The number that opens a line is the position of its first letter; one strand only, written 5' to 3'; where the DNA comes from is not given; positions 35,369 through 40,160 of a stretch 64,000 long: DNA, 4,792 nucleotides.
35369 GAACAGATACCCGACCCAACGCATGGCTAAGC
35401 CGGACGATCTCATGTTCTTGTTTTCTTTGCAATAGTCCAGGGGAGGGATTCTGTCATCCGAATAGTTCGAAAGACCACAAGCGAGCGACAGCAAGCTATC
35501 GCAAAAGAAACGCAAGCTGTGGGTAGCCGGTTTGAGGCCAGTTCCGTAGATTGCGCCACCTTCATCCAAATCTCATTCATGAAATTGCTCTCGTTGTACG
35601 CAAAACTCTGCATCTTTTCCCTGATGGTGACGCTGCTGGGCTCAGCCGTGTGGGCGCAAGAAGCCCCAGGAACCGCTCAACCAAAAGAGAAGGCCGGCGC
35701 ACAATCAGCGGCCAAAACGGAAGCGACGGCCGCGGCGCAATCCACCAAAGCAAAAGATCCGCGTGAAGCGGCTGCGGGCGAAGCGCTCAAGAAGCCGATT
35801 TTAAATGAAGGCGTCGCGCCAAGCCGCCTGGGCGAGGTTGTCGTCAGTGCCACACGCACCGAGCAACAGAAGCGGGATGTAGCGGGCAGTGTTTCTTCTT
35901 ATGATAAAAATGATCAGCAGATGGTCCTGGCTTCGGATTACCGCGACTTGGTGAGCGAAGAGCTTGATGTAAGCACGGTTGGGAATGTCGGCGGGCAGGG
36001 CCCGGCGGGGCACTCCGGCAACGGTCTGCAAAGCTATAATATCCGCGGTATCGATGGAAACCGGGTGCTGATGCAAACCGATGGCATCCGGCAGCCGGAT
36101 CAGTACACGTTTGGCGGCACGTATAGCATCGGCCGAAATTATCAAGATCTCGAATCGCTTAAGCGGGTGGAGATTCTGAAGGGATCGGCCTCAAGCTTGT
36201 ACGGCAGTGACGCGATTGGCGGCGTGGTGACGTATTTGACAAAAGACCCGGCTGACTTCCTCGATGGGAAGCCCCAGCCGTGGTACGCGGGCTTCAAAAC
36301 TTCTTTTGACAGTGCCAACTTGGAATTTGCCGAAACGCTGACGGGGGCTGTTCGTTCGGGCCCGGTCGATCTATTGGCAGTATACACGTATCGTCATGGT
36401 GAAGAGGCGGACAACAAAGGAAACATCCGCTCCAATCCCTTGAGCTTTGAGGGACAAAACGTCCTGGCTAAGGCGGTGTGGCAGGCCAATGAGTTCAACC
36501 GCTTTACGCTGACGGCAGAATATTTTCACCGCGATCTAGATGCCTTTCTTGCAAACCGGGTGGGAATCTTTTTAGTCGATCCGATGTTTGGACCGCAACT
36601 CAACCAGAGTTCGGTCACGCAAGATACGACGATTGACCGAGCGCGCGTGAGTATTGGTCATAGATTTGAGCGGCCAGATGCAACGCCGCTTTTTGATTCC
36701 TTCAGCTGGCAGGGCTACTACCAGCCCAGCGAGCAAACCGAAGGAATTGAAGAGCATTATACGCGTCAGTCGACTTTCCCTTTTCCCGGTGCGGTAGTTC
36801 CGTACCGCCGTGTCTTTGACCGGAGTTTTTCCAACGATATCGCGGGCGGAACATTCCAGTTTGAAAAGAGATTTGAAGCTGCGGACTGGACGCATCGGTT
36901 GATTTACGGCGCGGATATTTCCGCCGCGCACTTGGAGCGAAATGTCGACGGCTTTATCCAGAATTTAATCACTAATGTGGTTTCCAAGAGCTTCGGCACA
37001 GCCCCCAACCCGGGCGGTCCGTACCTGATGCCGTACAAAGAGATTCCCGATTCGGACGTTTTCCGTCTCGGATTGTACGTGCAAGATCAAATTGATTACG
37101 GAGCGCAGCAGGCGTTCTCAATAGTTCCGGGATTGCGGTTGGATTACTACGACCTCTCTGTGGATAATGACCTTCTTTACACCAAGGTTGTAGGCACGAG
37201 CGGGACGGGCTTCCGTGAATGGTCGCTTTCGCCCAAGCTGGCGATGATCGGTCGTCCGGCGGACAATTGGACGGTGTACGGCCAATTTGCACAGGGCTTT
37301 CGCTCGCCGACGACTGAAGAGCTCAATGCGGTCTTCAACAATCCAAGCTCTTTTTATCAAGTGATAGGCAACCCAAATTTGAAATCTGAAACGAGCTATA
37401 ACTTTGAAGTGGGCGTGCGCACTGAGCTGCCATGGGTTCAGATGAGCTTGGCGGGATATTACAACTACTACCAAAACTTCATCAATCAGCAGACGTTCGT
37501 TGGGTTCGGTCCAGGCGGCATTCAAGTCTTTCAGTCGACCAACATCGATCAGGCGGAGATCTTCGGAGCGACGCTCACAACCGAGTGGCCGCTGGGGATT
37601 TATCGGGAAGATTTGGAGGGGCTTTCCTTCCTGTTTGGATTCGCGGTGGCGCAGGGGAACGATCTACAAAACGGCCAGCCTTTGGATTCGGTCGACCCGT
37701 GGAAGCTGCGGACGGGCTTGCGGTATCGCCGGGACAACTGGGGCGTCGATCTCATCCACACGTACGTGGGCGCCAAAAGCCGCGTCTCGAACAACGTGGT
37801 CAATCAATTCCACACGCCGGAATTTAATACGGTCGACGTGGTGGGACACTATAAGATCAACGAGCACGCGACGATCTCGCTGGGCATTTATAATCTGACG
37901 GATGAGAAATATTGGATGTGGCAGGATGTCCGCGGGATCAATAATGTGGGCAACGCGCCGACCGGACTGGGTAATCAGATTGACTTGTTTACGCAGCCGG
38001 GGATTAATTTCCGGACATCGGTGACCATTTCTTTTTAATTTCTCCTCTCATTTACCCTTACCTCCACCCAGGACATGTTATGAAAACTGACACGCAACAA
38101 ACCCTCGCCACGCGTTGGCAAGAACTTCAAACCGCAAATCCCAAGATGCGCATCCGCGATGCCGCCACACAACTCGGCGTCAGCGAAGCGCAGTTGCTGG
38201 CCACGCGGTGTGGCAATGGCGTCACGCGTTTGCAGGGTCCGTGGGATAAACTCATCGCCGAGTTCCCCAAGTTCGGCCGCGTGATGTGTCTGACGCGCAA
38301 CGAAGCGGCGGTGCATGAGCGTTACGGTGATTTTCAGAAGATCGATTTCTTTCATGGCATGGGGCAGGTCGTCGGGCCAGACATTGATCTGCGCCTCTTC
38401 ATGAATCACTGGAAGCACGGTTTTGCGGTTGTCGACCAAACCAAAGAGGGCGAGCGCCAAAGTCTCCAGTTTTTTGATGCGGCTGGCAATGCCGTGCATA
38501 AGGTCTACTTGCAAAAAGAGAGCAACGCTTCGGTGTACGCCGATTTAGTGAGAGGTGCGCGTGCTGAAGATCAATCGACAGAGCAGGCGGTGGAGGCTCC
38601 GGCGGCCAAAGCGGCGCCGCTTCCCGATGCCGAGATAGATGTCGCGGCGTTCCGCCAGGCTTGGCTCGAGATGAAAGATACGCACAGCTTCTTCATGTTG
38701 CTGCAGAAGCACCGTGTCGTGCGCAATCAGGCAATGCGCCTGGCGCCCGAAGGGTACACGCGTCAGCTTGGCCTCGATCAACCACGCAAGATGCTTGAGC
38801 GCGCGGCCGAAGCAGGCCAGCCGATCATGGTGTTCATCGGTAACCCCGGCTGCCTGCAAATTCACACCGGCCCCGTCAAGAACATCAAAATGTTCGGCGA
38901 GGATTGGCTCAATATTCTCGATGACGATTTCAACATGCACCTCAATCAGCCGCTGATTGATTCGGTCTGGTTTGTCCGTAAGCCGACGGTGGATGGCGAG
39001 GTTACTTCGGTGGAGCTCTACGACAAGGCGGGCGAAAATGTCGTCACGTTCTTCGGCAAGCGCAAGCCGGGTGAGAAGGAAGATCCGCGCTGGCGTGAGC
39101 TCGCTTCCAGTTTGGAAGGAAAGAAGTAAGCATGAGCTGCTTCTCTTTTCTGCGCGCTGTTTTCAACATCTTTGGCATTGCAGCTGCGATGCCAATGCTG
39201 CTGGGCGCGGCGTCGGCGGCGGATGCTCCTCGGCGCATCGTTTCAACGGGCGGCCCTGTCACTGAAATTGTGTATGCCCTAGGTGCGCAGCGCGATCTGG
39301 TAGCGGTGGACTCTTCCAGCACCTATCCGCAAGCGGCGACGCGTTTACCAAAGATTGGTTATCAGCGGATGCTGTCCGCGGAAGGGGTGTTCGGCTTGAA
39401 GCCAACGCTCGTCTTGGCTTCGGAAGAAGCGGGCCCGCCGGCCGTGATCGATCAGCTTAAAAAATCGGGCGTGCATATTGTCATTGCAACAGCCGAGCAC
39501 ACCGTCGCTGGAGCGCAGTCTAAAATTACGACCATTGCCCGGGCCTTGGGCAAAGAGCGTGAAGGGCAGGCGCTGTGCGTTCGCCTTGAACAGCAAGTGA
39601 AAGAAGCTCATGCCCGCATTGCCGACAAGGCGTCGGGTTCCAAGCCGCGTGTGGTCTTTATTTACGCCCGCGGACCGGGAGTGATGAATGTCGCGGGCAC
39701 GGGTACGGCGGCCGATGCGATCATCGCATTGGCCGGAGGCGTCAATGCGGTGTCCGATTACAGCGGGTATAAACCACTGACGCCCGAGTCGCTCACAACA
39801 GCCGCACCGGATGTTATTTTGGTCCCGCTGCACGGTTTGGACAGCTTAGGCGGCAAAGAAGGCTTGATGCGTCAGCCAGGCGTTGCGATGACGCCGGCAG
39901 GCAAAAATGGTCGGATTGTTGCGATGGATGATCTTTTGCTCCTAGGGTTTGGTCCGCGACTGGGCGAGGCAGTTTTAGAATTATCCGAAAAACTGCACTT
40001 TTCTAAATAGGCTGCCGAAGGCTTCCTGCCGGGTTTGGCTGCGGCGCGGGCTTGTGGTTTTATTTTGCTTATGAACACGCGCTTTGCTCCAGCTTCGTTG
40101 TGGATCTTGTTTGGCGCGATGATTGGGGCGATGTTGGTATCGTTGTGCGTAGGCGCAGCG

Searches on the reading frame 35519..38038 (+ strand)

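Call 54: search_protein_families(library=pfam, proteins=[window:35519-38038:+], max_evalue=0.00001)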
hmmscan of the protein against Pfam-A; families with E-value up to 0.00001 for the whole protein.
window:35519-38038:+ (839 aa): 3 families
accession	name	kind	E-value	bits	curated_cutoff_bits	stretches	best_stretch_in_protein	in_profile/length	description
PF00593.30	TonB_dep_Rec_b-barrel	-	1.3e-51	177.3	27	1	323-793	9-436/436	TonB dependent receptor-like, beta-barrel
PF07715.20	Plug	-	4.4e-19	69.4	23.9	1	118-236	2-107/107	TonB-dependent Receptor Plug Domain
PF14905.12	OMP_b-brl_3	-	3.1e-11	43.4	27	1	532-693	127-281/408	Outer membrane protein beta-barrel family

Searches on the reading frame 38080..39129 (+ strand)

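Call 54: search_protein_families(library=pfam, proteins=[window:38080-39129:+], max_evalue=0.00001)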
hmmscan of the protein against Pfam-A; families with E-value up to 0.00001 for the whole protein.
window:38080-39129:+ (349 aa): 2 families
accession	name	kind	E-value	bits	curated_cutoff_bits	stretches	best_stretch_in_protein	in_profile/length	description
PF05171.18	HemS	-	8.6e-80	265.4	24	2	33-158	1-126/128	Haemin-degrading HemS.ChuX domain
PF06228.19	ChuX_HutX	-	1e-62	210.3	25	2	29-152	1-130/134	Haem utilisation ChuX/HutX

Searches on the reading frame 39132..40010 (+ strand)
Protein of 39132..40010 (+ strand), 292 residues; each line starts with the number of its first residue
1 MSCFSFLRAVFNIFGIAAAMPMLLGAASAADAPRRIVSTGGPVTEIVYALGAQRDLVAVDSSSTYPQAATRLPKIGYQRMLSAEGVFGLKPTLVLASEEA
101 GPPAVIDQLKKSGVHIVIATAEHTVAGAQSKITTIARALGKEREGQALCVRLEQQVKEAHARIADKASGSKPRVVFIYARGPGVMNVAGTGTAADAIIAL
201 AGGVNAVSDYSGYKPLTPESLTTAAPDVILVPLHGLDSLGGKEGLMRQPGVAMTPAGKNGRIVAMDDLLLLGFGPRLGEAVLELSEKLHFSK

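Call 54: search_protein_families(library=pfam, proteins=[window:39132-40010:+], max_evalue=0.00001)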
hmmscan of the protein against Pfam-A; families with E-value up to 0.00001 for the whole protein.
window:39132-40010:+ (292 aa): 1 family
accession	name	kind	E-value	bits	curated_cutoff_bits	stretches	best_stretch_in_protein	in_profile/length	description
PF01497.23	Peripla_BP_2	-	2.8e-39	135.3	27.5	1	36-267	1-233/235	Periplasmic binding protein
